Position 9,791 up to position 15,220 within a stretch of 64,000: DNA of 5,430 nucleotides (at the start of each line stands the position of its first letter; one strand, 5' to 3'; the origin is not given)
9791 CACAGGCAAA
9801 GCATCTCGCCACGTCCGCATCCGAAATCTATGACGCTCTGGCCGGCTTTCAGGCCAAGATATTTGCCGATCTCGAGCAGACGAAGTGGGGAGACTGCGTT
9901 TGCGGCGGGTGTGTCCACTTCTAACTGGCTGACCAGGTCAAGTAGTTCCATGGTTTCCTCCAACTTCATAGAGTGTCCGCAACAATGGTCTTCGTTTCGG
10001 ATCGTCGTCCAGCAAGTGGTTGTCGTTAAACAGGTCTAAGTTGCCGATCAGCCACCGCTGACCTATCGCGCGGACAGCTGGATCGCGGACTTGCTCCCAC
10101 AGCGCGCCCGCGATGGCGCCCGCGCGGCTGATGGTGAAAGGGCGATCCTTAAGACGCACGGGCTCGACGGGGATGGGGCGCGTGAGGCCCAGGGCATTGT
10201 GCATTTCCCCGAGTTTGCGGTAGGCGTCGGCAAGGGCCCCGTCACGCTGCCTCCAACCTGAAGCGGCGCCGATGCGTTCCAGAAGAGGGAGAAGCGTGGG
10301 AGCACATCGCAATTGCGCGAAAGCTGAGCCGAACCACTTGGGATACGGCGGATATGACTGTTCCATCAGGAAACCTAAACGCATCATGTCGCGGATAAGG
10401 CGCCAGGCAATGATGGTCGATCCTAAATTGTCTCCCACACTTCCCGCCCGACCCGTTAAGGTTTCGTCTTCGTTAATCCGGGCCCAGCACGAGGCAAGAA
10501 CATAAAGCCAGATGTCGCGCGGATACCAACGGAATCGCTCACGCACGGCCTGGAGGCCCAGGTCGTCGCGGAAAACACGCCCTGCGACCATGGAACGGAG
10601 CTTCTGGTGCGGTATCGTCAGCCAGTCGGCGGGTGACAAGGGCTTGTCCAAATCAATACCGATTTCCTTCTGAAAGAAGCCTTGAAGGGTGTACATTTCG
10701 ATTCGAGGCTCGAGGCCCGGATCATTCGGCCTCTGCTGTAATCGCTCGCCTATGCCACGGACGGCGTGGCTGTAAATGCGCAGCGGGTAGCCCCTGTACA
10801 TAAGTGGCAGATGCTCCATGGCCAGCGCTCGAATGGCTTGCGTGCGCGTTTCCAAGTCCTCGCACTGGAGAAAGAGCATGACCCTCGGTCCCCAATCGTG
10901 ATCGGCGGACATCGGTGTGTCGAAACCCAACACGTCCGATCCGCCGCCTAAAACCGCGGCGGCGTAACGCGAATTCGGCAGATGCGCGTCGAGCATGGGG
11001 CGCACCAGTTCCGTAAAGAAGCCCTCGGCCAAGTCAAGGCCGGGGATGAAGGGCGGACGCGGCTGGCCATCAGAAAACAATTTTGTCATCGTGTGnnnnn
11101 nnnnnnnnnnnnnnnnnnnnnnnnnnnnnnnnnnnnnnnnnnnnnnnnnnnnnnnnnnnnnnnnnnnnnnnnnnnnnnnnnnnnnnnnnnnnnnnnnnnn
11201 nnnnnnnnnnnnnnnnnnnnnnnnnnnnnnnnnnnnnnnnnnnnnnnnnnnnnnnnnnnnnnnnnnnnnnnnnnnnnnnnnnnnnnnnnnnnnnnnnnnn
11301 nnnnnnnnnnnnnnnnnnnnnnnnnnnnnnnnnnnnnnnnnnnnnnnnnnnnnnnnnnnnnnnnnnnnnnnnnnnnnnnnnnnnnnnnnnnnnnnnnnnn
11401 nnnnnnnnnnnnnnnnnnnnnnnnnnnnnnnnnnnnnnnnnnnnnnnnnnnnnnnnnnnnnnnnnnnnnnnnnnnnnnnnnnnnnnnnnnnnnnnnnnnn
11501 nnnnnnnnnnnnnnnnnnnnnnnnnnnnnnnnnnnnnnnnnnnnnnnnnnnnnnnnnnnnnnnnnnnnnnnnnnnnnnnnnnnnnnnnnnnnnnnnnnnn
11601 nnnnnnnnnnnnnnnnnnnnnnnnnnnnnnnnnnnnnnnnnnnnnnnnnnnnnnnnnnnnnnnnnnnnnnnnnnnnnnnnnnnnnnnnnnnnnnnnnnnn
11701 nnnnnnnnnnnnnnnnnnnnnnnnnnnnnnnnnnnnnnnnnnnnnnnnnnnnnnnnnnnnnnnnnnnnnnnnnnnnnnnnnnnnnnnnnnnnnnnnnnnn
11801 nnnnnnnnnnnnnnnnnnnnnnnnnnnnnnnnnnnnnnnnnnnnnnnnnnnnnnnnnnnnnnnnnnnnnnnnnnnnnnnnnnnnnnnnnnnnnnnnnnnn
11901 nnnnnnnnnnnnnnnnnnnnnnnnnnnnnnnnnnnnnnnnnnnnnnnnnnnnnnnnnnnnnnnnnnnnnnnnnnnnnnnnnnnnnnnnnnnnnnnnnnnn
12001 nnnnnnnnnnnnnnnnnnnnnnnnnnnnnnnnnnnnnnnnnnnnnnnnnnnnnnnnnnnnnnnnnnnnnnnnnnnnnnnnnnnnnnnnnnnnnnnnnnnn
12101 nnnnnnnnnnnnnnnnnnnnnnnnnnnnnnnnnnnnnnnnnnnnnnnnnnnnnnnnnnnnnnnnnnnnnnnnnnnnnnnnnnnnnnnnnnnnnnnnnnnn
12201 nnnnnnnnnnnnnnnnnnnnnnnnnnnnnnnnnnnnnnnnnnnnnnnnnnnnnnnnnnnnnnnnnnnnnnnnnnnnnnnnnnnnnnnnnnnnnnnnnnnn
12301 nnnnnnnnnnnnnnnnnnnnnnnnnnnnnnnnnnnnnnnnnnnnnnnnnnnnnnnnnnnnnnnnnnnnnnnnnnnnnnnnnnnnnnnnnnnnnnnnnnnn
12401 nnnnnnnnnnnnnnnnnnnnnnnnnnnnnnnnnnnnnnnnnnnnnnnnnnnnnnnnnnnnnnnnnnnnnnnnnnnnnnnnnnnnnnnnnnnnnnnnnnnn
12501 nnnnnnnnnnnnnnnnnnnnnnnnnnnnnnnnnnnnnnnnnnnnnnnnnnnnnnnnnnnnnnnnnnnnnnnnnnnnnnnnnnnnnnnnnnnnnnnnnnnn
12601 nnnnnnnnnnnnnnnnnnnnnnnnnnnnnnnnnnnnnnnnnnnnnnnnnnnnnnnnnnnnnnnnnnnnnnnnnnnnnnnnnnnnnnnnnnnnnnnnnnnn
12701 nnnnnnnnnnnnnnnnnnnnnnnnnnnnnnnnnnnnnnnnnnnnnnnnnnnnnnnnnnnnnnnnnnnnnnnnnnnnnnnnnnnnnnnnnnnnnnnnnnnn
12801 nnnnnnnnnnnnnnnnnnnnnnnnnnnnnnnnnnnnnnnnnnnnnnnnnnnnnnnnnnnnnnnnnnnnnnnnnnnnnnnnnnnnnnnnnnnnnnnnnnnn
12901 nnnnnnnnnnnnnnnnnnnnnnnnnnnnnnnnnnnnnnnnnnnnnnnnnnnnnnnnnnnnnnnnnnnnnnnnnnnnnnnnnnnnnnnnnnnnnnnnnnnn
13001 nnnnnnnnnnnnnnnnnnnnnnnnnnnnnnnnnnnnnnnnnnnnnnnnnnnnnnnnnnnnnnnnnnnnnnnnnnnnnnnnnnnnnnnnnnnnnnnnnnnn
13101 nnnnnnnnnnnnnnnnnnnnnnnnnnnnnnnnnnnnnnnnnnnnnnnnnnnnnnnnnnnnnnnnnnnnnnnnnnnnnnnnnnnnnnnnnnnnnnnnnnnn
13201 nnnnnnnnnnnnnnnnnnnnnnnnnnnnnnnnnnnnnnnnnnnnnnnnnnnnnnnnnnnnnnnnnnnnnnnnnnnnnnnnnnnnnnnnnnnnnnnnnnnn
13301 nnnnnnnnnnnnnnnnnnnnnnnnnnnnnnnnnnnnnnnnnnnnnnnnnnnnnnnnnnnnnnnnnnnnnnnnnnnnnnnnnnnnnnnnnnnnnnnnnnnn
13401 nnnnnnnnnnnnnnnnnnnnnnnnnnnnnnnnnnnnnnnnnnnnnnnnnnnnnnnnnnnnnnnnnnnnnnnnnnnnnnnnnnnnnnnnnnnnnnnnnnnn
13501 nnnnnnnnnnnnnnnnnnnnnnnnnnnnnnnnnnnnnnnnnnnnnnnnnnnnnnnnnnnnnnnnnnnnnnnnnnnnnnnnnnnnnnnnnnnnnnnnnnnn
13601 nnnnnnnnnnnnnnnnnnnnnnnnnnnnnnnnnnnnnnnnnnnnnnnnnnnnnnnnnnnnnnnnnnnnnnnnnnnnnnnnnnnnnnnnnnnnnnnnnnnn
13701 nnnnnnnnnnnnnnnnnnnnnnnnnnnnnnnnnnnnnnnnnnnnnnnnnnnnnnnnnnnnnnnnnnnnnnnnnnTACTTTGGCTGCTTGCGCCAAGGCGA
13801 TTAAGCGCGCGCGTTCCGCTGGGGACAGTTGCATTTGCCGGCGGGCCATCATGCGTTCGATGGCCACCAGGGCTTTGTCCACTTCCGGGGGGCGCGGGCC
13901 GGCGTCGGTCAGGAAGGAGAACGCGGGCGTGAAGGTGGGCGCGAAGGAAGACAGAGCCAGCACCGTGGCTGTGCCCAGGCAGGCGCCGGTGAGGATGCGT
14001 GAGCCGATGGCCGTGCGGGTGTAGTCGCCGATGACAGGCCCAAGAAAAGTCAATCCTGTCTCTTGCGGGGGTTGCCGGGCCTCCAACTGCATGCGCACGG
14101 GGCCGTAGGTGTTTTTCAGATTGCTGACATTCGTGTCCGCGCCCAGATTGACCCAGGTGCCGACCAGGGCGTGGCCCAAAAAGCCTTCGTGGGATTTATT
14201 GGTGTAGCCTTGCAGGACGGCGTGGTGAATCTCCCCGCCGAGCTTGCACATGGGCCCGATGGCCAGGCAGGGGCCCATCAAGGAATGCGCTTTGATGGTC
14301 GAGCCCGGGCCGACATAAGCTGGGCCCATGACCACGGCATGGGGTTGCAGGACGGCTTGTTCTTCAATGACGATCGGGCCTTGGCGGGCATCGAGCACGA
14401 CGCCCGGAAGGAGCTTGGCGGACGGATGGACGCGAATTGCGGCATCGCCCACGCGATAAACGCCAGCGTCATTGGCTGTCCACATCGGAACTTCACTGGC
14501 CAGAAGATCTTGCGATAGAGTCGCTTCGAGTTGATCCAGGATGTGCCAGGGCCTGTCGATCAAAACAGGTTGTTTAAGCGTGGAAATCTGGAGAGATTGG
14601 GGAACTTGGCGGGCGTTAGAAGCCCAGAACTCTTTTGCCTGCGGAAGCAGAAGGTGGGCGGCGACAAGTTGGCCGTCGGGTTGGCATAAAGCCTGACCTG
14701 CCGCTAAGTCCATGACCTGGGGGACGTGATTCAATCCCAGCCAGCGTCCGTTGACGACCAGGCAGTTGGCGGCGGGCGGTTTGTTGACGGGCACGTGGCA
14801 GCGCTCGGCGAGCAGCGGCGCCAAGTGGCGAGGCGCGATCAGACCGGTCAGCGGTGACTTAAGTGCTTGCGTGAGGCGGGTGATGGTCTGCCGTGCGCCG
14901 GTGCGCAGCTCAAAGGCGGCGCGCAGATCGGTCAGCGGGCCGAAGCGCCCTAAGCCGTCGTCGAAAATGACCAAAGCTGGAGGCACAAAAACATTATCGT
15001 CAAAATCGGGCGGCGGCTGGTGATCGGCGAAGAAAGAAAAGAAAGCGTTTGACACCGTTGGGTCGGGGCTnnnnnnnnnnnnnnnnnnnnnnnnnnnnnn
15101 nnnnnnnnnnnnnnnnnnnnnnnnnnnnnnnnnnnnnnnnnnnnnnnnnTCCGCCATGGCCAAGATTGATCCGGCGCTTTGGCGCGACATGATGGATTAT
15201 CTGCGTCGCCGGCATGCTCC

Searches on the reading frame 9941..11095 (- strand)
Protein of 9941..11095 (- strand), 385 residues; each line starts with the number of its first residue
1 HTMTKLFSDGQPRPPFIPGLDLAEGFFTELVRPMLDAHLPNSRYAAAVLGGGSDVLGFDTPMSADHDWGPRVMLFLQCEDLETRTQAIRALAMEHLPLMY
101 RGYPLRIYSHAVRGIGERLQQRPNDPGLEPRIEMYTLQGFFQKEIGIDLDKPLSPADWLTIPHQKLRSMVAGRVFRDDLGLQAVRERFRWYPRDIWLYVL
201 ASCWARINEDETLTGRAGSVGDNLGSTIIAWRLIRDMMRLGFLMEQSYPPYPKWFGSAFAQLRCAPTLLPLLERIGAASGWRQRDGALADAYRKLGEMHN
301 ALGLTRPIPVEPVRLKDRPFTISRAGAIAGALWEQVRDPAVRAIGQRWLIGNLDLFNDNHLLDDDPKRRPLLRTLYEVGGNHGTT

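Call 97: search_protein_families(library=pfam, proteins=[window:9941-11095:-], max_evalue=0.001)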
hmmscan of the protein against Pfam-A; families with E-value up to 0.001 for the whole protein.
window:9941-11095:- (385 aa): 1 family
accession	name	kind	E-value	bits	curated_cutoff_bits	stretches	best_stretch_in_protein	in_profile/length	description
PF13228.11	DUF4037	-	3.2e-27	95.6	22.1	1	158-255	1-101/101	Domain of unknown function (DUF4037)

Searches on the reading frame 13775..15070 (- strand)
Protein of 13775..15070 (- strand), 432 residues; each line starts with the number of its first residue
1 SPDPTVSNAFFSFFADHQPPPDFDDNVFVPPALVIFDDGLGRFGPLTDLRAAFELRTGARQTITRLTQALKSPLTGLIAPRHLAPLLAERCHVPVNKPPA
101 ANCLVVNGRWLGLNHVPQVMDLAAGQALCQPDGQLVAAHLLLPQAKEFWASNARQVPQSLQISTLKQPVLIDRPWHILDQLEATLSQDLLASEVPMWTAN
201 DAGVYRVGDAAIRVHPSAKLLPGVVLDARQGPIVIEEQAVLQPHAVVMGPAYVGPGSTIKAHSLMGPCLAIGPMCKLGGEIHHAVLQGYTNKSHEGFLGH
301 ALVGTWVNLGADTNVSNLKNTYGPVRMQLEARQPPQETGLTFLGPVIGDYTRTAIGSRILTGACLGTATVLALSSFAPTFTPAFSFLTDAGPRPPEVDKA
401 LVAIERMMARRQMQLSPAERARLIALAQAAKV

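Call 97: search_protein_families(library=pfam, proteins=[window:13775-15070:-], max_evalue=0.001)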
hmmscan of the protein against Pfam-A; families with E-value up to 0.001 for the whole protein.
window:13775-15070:- (432 aa): 2 families
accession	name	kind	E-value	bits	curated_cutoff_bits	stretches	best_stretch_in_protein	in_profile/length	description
PF13562.11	NTP_transf_4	-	8.9e-17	62.1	27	1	34-189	2-145/153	Sugar nucleotidyl transferase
PF00132.30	Hexapep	-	8.3e-08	32.1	27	1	233-265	2-34/36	Bacterial transferase hexapeptide (six repeats)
